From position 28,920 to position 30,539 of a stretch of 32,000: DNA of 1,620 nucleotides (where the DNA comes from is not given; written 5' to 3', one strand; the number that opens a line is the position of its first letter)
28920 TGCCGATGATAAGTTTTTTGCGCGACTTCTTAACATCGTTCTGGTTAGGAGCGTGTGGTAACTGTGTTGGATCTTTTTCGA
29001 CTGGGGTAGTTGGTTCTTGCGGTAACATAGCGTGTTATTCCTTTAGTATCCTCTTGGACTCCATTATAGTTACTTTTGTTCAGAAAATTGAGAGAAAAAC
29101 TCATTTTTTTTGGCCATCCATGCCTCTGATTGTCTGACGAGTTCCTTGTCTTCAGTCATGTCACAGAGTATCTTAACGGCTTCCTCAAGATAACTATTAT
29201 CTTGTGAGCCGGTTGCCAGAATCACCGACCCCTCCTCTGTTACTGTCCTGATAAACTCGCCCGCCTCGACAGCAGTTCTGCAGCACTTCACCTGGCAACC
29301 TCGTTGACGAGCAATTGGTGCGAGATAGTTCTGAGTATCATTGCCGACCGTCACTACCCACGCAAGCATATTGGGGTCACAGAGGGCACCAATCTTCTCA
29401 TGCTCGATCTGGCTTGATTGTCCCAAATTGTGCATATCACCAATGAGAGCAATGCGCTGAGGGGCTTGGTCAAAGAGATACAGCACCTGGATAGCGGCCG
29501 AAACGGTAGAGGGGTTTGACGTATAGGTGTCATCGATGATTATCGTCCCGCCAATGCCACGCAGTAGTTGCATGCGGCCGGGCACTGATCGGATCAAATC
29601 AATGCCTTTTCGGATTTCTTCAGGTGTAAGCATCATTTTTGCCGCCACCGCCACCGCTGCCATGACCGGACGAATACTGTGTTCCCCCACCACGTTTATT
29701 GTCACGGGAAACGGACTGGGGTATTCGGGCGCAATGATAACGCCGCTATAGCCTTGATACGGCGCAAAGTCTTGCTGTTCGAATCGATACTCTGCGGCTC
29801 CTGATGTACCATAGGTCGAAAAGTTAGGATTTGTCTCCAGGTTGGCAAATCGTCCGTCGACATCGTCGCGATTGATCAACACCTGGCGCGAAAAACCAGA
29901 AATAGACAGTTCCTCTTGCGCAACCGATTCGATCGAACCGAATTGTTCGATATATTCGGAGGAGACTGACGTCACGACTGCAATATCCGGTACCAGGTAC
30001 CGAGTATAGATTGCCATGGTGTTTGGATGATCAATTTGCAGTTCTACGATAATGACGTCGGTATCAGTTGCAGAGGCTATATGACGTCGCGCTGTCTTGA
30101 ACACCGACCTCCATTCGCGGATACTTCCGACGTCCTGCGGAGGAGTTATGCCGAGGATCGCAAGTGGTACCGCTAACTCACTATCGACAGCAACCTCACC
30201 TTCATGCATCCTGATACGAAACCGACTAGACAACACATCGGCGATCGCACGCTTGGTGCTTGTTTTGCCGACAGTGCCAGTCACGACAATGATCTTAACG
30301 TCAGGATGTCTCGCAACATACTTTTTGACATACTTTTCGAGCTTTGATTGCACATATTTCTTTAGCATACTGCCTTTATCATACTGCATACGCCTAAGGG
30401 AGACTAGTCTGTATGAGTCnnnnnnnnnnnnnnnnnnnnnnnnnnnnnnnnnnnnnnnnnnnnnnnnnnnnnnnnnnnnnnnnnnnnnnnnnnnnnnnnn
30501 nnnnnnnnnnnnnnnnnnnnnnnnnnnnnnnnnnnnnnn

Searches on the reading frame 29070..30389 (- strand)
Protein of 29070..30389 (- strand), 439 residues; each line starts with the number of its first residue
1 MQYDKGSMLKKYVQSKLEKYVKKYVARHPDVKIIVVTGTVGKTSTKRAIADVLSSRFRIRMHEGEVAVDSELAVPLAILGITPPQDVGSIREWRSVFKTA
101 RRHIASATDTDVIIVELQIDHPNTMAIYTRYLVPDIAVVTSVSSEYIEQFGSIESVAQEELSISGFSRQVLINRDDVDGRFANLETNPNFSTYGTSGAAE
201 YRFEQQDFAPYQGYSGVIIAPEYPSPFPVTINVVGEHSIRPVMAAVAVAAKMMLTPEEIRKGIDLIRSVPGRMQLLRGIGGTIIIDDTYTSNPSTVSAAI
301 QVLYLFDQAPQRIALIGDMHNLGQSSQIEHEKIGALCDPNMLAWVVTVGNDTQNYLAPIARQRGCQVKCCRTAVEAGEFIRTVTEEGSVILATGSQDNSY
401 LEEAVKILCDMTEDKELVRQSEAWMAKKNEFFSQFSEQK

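Call 46: search_protein_families(library=pfam, proteins=[window:29070-30389:-], max_evalue=0.0001)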
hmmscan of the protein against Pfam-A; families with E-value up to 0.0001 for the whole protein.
window:29070-30389:- (439 aa): 2 families
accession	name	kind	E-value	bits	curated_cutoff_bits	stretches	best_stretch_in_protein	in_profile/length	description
PF08245.18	Mur_ligase_M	-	6.7e-18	65.8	24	1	36-249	1-200/200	Mur ligase middle domain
PF02875.26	Mur_ligase_C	-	7.4e-15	56.3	28.4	1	271-395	1-126/127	Mur ligase, glutamate ligase domain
